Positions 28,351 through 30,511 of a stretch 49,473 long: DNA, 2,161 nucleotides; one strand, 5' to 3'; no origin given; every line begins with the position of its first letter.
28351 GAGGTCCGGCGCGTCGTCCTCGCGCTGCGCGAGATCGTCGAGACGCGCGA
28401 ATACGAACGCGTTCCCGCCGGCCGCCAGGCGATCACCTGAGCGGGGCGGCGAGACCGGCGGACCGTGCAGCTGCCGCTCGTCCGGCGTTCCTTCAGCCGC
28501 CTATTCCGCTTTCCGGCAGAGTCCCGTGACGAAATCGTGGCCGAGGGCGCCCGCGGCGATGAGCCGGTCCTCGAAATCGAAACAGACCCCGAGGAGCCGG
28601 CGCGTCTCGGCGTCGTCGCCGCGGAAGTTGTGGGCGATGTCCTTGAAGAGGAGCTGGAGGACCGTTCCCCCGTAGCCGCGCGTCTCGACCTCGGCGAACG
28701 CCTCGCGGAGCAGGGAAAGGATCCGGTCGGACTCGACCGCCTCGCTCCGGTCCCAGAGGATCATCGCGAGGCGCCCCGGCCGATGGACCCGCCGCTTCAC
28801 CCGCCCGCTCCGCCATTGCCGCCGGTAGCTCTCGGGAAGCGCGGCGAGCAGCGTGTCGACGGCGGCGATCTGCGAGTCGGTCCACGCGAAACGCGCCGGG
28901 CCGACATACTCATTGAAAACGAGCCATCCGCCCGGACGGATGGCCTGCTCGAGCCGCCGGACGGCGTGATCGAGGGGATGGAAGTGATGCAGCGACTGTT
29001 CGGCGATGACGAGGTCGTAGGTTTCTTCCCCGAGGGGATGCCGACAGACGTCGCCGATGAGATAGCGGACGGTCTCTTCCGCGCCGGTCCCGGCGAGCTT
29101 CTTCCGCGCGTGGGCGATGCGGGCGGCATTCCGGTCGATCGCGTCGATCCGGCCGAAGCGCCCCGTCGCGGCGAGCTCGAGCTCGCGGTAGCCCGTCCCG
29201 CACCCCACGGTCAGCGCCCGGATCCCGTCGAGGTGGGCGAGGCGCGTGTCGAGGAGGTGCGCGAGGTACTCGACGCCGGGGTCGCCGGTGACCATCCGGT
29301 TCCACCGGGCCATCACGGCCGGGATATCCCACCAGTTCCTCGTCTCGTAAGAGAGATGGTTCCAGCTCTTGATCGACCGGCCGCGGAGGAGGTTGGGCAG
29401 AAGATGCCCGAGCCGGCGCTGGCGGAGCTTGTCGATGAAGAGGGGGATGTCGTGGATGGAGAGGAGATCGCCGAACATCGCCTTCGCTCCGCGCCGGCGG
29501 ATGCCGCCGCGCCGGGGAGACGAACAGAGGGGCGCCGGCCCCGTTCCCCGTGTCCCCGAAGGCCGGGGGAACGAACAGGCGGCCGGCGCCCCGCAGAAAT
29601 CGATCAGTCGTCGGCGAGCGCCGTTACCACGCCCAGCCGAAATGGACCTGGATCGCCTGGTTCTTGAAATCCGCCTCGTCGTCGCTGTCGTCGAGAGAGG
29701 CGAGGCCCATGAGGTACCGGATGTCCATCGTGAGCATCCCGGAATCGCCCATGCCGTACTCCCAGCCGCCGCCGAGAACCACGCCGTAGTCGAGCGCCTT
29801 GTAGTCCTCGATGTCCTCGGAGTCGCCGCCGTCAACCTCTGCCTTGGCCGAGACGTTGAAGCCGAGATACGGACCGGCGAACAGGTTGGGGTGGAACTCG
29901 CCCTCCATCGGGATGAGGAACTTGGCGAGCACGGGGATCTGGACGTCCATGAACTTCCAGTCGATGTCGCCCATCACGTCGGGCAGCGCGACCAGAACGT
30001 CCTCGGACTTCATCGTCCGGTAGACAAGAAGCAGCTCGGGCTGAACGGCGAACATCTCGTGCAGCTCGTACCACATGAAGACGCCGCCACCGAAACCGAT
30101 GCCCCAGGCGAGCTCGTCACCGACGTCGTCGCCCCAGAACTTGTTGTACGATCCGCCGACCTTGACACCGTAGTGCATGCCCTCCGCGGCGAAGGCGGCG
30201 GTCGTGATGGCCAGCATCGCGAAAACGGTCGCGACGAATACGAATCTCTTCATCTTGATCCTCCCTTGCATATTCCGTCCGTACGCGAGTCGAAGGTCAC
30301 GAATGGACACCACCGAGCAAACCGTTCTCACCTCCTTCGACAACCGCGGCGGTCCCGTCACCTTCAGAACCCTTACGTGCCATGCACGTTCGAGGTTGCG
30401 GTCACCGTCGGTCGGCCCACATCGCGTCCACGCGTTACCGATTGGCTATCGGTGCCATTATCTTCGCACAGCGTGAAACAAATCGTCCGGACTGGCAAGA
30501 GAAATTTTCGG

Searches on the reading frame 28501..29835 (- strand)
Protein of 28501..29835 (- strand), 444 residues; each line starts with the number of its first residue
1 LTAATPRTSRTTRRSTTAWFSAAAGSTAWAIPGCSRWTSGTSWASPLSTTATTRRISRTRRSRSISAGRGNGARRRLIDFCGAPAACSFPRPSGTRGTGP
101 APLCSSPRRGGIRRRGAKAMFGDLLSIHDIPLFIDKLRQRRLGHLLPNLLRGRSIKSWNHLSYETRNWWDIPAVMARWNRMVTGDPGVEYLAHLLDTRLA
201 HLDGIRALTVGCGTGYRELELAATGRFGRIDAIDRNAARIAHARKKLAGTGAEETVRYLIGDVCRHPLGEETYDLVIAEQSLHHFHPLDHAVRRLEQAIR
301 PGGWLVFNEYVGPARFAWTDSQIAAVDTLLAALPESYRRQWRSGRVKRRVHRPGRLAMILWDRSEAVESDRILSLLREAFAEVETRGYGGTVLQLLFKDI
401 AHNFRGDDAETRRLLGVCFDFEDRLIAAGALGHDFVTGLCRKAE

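Call 67: search_protein_families(library=pfam, proteins=[window:28501-29835:-], max_evalue=0.00001)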
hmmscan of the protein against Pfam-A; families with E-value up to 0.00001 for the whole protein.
window:28501-29835:- (444 aa): 6 families
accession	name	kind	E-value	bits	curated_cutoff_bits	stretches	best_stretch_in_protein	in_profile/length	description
PF08241.18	Methyltransf_11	-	1.5e-16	61.3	21.2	1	208-307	1-95/95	Methyltransferase domain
PF13649.12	Methyltransf_25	-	4.4e-15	56.6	27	1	208-303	2-97/97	Methyltransferase domain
PF08242.18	Methyltransf_12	-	4.5e-13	50.2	30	1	208-305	1-98/98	Methyltransferase domain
PF13847.12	Methyltransf_31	-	8e-12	45.5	27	1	203-319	3-114/145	Methyltransferase domain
PF13489.12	Methyltransf_23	-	9.8e-12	45.3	27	1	190-310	8-119/164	Methyltransferase domain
PF01209.24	Ubie_methyltran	-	9.3e-07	28.9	20.1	1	199-311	43-155/233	ubiE/COQ5 methyltransferase family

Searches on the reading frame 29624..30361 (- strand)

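Call 67: search_protein_families(library=pfam, proteins=[window:29624-30361:-], max_evalue=0.00001)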
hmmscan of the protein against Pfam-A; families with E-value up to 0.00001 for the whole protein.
window:29624-30361:- (245 aa): 2 families
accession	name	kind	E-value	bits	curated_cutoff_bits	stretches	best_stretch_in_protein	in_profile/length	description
PF13568.12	OMP_b-brl_2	-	5.6e-18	66.1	27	1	62-224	9-174/175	Outer membrane protein beta-barrel domain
PF13505.12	OMP_b-brl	-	9.3e-13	49.2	28.7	1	46-243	2-173/175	Outer membrane protein beta-barrel domain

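Call 68: search_protein_families(library=ncbifam, proteins=[window:29624-30361:-], max_evalue=0.001)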
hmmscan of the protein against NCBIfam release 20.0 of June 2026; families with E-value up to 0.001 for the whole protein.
window:29624-30361:- (245 aa): 1 family
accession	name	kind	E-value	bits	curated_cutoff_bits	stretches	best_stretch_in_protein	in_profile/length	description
NF049866.1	outer_TDE1717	subfamily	2.7e-15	56.9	135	1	37-241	1-206/210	TDE1717 family outer membrane beta-barrel protein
